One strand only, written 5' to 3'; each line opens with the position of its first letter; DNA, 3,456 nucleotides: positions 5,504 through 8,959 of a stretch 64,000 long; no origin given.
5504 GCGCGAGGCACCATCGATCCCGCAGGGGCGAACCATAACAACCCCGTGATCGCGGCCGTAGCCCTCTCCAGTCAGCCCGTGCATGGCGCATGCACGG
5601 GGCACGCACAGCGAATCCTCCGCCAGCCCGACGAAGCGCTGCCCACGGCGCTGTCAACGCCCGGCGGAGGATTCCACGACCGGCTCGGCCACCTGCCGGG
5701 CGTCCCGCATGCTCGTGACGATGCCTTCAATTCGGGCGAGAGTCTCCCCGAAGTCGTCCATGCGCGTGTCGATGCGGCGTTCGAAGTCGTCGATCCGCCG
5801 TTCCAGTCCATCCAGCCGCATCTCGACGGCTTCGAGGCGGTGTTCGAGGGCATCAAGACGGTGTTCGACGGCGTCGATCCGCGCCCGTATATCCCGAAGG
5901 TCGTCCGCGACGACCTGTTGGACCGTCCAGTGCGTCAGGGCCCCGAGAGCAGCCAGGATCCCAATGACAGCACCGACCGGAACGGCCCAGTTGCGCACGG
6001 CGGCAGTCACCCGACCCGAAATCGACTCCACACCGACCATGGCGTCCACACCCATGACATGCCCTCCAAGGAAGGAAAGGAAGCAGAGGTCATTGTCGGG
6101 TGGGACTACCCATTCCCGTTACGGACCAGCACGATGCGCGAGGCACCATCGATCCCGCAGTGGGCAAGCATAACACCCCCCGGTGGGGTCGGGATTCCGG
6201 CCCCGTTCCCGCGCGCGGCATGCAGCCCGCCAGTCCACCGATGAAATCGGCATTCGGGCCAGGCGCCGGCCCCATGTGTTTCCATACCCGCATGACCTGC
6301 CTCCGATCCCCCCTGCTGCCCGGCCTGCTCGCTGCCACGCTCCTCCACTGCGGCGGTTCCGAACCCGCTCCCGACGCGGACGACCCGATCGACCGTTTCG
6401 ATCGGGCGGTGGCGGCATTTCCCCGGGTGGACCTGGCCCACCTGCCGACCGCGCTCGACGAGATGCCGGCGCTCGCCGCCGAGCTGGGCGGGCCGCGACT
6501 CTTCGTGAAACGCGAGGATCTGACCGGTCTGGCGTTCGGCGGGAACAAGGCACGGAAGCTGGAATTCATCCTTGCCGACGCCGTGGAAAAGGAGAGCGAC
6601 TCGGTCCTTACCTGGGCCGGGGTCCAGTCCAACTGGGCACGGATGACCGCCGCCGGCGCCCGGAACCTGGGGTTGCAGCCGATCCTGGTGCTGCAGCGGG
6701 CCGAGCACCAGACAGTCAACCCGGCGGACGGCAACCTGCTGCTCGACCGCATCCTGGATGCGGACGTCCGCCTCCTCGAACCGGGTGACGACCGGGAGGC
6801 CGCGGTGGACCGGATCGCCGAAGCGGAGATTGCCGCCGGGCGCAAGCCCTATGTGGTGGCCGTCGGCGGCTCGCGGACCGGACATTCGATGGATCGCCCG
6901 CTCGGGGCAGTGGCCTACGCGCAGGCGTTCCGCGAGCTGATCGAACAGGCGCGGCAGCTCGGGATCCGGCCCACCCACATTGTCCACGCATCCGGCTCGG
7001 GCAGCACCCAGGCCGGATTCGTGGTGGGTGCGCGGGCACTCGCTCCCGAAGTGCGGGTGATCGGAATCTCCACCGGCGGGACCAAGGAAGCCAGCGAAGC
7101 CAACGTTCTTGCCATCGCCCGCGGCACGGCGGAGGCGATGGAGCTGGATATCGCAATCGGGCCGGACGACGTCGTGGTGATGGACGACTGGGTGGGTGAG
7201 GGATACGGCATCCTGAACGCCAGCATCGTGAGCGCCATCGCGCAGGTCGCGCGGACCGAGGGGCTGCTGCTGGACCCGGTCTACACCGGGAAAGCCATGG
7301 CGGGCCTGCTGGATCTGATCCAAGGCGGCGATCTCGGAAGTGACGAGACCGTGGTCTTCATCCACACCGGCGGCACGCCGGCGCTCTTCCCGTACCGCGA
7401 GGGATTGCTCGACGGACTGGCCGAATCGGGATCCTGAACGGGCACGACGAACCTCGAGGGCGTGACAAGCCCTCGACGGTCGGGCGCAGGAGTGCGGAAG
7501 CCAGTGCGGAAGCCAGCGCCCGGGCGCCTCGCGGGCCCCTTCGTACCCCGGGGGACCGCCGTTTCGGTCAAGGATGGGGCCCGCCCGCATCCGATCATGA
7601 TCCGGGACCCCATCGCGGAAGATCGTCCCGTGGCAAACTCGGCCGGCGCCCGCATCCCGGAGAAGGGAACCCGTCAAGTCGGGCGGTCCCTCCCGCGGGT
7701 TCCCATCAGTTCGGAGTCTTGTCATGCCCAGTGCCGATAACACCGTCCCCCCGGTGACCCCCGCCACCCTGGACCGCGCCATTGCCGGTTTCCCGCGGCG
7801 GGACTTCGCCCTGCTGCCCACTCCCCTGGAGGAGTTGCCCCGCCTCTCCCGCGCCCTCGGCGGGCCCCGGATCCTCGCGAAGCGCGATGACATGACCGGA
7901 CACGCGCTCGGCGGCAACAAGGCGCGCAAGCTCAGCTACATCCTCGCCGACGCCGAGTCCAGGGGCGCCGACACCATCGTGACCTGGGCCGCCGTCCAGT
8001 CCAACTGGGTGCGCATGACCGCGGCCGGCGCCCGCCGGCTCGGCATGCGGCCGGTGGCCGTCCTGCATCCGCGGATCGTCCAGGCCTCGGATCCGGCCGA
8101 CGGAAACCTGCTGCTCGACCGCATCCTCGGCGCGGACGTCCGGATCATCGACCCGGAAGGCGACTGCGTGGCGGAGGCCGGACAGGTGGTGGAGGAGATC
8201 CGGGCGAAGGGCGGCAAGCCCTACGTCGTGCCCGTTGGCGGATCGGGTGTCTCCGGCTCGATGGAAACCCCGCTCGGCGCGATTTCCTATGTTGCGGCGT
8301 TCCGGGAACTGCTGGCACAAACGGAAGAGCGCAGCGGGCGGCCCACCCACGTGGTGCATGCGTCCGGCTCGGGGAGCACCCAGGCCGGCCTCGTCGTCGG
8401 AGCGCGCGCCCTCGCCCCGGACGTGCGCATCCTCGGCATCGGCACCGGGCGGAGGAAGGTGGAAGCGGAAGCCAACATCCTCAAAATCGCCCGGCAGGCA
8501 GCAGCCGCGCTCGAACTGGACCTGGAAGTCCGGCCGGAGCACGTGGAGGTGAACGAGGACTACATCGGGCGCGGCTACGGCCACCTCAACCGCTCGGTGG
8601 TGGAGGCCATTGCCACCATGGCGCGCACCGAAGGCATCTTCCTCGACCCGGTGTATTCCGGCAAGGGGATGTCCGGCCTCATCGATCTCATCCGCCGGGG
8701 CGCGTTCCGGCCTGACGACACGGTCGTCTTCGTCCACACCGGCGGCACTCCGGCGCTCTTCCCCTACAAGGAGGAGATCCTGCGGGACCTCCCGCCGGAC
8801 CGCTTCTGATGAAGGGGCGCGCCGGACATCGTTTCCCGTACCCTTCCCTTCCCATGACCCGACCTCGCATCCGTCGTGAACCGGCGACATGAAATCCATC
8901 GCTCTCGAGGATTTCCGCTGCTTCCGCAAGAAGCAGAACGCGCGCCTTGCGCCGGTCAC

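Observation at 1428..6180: Seven-cassette tandem array of self-contained genes for length-variable membrane-anchored coiled coils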

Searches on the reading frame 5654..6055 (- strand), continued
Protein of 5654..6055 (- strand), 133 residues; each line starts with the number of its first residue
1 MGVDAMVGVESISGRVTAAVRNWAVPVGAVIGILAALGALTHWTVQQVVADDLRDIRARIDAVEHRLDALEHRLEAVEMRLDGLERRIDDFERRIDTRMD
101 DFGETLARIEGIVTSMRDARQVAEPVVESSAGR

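Call 38: search_protein_families(library=padloc, proteins=[window:5654-6055:-, P0005, P0006], max_evalue=0.01)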
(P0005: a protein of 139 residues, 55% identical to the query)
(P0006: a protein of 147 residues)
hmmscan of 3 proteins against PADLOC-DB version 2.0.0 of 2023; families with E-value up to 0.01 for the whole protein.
window:5654-6055:- (133 aa): 9 families
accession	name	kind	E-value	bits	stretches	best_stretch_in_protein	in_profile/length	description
PDLC00006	DruC1|DruC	-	0.00044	16.9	1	59-123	162-226/626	Unknown function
PDLC02753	PbeC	-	0.00096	15.6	1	42-119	387-465/648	PbeC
PDLC03864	LmuB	-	0.0023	14.5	1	49-122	409-484/657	-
PDLC03841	LeoBC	-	0.0024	15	1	14-108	469-566/601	-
PDLC01993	RtcR--CARF_AAA_HTH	-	0.0029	14.1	1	47-107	321-380/523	-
PDLC00507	JetC1|JetC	-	0.003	13.9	1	37-121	712-796/1215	DUF3584 domain; MukB-like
PDLC00551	JetC2|JetC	-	0.0055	12.6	1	46-104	916-974/1365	DUF3584 domain; MukB-like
PDLC03863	LmuB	-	0.0075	13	1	53-98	350-395/610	-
PDLC00443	JetA1|JetA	-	0.0076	13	1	51-116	256-321/466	DUF5716 domain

P0005 (139 aa): 27 families (the best 25 are shown)
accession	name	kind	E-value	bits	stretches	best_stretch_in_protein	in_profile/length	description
PDLC03864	LmuB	-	9.8e-06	22.4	1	51-136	402-489/657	-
PDLC00006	DruC1|DruC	-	3e-05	20.7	1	61-130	162-231/626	Unknown function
PDLC03863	LmuB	-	0.00015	18.6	1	44-121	232-305/610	-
PDLC02753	PbeC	-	0.00028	17.4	1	53-129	396-473/648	PbeC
PDLC00518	JetC1|JetC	-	0.00038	16.4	1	49-130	315-397/1112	DUF3584 domain; MukB-like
PDLC03868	LmuB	-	0.0004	16.8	1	55-135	609-695/1035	-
PDLC03862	LmuB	-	0.00071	16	1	49-127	356-435/643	-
PDLC00507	JetC1|JetC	-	0.00082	15.8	1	54-126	748-820/1215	DUF3584 domain; MukB-like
PDLC00551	JetC2|JetC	-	0.00082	15.3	1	50-117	871-939/1365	DUF3584 domain; MukB-like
PDLC00517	JetC1|JetC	-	0.00097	15.5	1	33-122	678-767/1119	DUF3584 domain; MukB-like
PDLC00580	JetC3|JetC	-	0.0014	14.9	1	53-122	319-782/1068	DUF3584 domain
PDLC00516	JetC1|JetC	-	0.0014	14.7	1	46-107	260-321/1098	DUF3584 domain; MukB-like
PDLC02756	PbeC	-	0.0019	15.3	1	56-114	210-268/643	PbeC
PDLC00648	ZorA3|ZorA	-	0.002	15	1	38-133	285-383/692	MotA/ExbB/TolQ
PDLC00262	LmuB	-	0.0023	14.8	1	47-123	206-282/588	AAA ATPase domain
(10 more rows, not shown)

P0006 (147 aa): 28 families (the best 25 are shown)
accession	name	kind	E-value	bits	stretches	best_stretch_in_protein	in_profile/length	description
PDLC00640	ZorA2|ZorA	-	6.4e-05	19.8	1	44-127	484-566/590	MotA/ExbB/TolQ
PDLC03863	LmuB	-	9e-05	19.3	1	58-129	235-305/610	-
PDLC03859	LmuB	-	0.00013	19.3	1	53-127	418-487/611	-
PDLC00006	DruC1|DruC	-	0.0002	18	1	59-130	170-292/626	Unknown function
PDLC02714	PbeC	-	0.00029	17.8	1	47-127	400-477/651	PbeC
PDLC00518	JetC1|JetC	-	0.00036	16.5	1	60-143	336-423/1112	DUF3584 domain; MukB-like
PDLC00552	JetC2|JetC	-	0.00053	15.7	1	42-125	420-503/1365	DUF3584 domain; MukB-like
PDLC00551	JetC2|JetC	-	0.00058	15.8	1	50-125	424-498/1365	DUF3584 domain; MukB-like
PDLC00580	JetC3|JetC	-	0.00085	15.7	1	53-142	706-794/1068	DUF3584 domain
PDLC03841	LeoBC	-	0.0019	15.4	1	48-122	295-368/601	-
PDLC04547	PDC-M26A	-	0.0021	14.7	1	50-129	174-253/724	-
PDLC02741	PbeC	-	0.0022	14.5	1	50-119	399-465/644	PbeC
PDLC02722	PbeC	-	0.003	14.2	1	49-120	352-459/643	PbeC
PDLC00503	JetC1|JetC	-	0.0031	13.6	1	52-124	692-767/1146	DUF3584 domain; MukB-like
PDLC00519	JetC1|JetC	-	0.0033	13.7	1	49-120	401-472/1097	DUF3584 domain; MukB-like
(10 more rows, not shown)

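Call 44: find_related_loci(query=A5, collection=viral_contigs, flank=5000)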
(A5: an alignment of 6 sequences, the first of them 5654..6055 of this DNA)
Query A5 (133 aa) in viral_contigs; peptide patterns used: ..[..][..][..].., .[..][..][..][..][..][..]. (x = any residue, [..] = any of these).
133 stretches matched a pattern, but none encodes a relative of the query by tblastn (E <= 1e-3).
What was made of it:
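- On Phage i-spanin (Rz-like): No viral contig encodes a relative (call 44).
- No relative was found in 2.9 million viral contigs (call 44).
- Tried and rejected: Viral contigs hold no protein relative (call 44).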

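Call 55: predict_structure(alignment_id=A5)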
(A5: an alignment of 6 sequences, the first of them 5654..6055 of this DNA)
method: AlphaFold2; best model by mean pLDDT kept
length: 133 residues; sequences in the alignment: 6
mean_pLDDT: 78.2   pTM: 0.39
mean pLDDT of the five models: 78.2, 77.5, 75.6, 70.8, 65.9
residues with pLDDT >= 90: 46; 70-90: 47; 50-70: 37; < 50: 3
segments of 3 or more residues with pLDDT < 50: none
pLDDT, mean of each block of 10 residues (from residue 1): 54 67 66 73 75 82 88 92 95 96 95 87 57 48
secondary structure, 60 per line:
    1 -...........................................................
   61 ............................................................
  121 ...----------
elements in order: H2-123
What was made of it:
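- AlphaFold2 predicts a single helix over residues 2-123, pLDDT 78 (call 55).
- Tried and rejected: AlphaFold2 gave a single long helix (call 55).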

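Call 56: search_solved_structures(query=A5, max_evalue=0.01)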
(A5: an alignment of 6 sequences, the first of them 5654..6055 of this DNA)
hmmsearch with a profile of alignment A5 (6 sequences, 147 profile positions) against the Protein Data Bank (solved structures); distinct sequences matched with E-value up to 0.01: 48.
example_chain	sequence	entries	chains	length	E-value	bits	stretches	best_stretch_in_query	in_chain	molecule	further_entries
6gaj_A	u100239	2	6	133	6.6e-06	28.8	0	57-126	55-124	Outer capsid protein sigma-1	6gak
6gao_A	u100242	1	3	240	9.2e-06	28.4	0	57-129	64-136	Outer capsid protein sigma-1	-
1c1g_A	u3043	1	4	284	5.6e-05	25.8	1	48-109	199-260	TROPOMYOSIN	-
8q4g_G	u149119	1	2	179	8.5e-05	25.2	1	48-109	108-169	Tropomyosin alpha-1 chain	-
8zbk_R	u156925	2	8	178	0.00011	24.9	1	48-109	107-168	Tropomyosin alpha-1 chain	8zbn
2w49_A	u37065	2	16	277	0.00013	24.7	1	48-109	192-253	TROPOMYOSIN ALPHA-1 CHAIN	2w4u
2d3e_A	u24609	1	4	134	0.00013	24.6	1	48-109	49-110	General control protein GCN4 and Tropomyosin 1 alpha chain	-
7nep_P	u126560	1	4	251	0.00015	24.5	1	48-107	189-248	Tropomyosin alpha-1 chain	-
6kn7_P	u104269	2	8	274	0.0002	24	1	48-109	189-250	Tropomyosin alpha-1 chain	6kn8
6gap_A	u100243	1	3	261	0.00022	23.9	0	46-134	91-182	Outer capsid protein sigma-1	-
9rgy_A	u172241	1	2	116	0.0003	23.5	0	51-99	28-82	sc-apCC3-CW-0NTT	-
9e2e_G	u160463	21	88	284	0.00033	23.3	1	48-109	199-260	Tropomyosin alpha-1 chain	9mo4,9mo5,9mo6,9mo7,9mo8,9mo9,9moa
2tma_A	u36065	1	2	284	0.00037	23.2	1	48-109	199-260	TROPOMYOSIN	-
9som_A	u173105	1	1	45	0.00039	23.1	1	61-102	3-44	Designed coiled coil with two distinct Terbium sites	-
2efr_A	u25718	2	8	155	0.00039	23.1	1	48-110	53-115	General control protein GCN4 and Tropomyosin 1 alpha chain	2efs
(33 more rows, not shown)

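Call 65: find_encoding_contigs(protein=P0082, flank=4000, max_places=3)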
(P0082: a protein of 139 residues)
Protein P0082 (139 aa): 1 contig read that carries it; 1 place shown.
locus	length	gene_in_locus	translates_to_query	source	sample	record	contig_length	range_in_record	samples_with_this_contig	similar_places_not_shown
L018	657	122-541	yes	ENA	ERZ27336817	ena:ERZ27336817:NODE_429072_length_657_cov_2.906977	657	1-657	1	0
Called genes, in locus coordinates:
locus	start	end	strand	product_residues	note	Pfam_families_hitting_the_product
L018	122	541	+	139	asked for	PF10805:DUF2730 (faint), PF07889:DUF1664 (weak), PF23991:DUF7310 (weak), PF03670:UPF0184 (faint)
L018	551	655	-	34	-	?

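Call 66: find_encoding_contigs(protein=P0128, flank=4000, max_places=3)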
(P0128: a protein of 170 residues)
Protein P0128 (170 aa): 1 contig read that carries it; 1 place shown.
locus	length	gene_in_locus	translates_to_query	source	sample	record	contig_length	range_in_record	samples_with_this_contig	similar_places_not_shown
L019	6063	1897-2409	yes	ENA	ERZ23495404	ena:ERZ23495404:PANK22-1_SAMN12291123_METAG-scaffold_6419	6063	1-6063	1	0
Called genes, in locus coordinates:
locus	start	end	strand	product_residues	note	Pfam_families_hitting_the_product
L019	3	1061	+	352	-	?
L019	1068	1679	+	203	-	PF03167:UDG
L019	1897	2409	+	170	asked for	PF10805:DUF2730 (faint), PF02601:Exonuc_VII_L, PF00261:Tropomyosin (weak), PF23991:DUF7310 (faint)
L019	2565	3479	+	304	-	PF01497:Peripla_BP_2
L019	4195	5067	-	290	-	PF01145:Band_7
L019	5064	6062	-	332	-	?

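Call 67: find_encoding_contigs(protein=P0124, flank=4000, max_places=3)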
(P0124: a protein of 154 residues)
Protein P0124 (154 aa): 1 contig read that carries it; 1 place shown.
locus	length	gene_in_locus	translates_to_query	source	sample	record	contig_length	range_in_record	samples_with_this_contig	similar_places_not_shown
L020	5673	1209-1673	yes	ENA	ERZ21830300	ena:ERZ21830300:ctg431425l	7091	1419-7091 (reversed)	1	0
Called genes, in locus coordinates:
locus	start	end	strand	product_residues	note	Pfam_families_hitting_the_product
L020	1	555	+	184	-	?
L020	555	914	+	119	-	-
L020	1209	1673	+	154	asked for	PF10805:DUF2730 (faint), PF23991:DUF7310 (faint)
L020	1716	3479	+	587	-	PF01839:FG-GAP (faint), PF13517:FG-GAP_3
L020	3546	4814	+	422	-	PF07593:UnbV_ASPIC, PF08534:Redoxin, PF00085:Thioredoxin, PF00578:AhpC-TSA, PF13428:TPR_14 (faint), PF07719:TPR_2 (faint), PF13176:TPR_7 (faint), PF13181:TPR_8 (faint)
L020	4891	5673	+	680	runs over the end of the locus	PF01011:PQQ, PF13360:PQQ_2 (weak)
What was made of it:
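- Tried and rejected: More distant proteins with the same architecture (P0082, P0124, P0128) are single genes in unrelated contexts (calls 65-67).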

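Call 75: list_cluster_members(proteins=[window:5654-6055:-, window:4956-5423:-, window:4298-4732:-, window:3592-4080:-, window:2913-3368:-, window:2194-2682:-, window:1457-1975:-, P0005, P0006])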
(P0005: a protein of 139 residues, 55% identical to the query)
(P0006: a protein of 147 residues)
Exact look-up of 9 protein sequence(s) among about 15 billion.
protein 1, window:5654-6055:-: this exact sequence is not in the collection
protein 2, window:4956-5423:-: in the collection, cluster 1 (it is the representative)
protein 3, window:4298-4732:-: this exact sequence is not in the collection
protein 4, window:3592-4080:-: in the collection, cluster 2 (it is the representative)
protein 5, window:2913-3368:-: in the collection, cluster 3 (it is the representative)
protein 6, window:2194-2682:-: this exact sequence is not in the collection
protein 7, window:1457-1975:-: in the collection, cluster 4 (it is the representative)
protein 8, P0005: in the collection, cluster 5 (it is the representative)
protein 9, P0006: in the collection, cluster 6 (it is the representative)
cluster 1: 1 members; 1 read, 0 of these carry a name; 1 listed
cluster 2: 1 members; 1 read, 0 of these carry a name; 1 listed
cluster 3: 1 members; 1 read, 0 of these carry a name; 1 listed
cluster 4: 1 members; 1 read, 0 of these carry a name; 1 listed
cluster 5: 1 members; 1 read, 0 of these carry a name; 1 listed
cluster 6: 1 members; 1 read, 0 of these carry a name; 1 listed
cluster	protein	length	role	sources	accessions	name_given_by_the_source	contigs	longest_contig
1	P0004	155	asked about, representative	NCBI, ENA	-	-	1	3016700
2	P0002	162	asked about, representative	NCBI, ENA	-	-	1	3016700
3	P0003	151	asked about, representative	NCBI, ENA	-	-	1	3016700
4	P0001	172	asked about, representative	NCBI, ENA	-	-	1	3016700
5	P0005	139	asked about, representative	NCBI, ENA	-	-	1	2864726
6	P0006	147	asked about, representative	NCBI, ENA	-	-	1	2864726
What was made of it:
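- The exact products of c7, c5 and c2 are absent from the protein collection although the contig is in it, so the record's gene caller apparently chose differently there (call 75).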

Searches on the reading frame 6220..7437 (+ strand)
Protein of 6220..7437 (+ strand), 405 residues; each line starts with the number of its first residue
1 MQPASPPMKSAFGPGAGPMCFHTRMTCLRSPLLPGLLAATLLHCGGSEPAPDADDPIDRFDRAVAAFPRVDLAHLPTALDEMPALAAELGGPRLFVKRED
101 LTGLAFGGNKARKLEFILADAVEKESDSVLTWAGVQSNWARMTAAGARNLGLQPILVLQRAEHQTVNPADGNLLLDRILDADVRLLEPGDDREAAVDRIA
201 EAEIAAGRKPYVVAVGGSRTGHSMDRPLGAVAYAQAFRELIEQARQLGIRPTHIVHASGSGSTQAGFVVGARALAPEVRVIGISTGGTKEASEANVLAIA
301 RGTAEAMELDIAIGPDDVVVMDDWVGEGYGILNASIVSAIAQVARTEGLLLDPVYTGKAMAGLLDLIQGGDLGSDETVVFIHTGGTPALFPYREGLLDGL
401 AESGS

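Call 18: search_protein_families(library=pfam, proteins=[window:6220-7437:+], max_evalue=0.00001)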
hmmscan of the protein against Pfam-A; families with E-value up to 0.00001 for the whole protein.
window:6220-7437:+ (405 aa): 1 family
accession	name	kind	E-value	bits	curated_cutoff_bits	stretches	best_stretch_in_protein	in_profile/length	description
PF00291.31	PALP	-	2.3e-48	165.4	35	1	71-384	2-295/295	Pyridoxal-phosphate dependent enzyme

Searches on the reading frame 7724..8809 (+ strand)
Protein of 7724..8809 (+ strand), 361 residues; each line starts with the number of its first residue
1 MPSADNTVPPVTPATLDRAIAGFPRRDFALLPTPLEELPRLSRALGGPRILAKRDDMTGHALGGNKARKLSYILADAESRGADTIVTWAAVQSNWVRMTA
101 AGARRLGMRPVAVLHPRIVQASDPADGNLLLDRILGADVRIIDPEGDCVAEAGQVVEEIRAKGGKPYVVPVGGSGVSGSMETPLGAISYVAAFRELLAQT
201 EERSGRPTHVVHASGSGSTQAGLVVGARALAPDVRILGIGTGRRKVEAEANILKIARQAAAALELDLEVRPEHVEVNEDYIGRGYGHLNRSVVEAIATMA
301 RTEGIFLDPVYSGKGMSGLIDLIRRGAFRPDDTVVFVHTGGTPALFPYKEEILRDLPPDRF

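Call 18: search_protein_families(library=pfam, proteins=[window:7724-8809:+], max_evalue=0.00001)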
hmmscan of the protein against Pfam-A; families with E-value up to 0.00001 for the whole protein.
window:7724-8809:+ (361 aa): 1 family
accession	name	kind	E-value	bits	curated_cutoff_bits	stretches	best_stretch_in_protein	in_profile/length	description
PF00291.31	PALP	-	2.9e-51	175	35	1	31-340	6-295/295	Pyridoxal-phosphate dependent enzyme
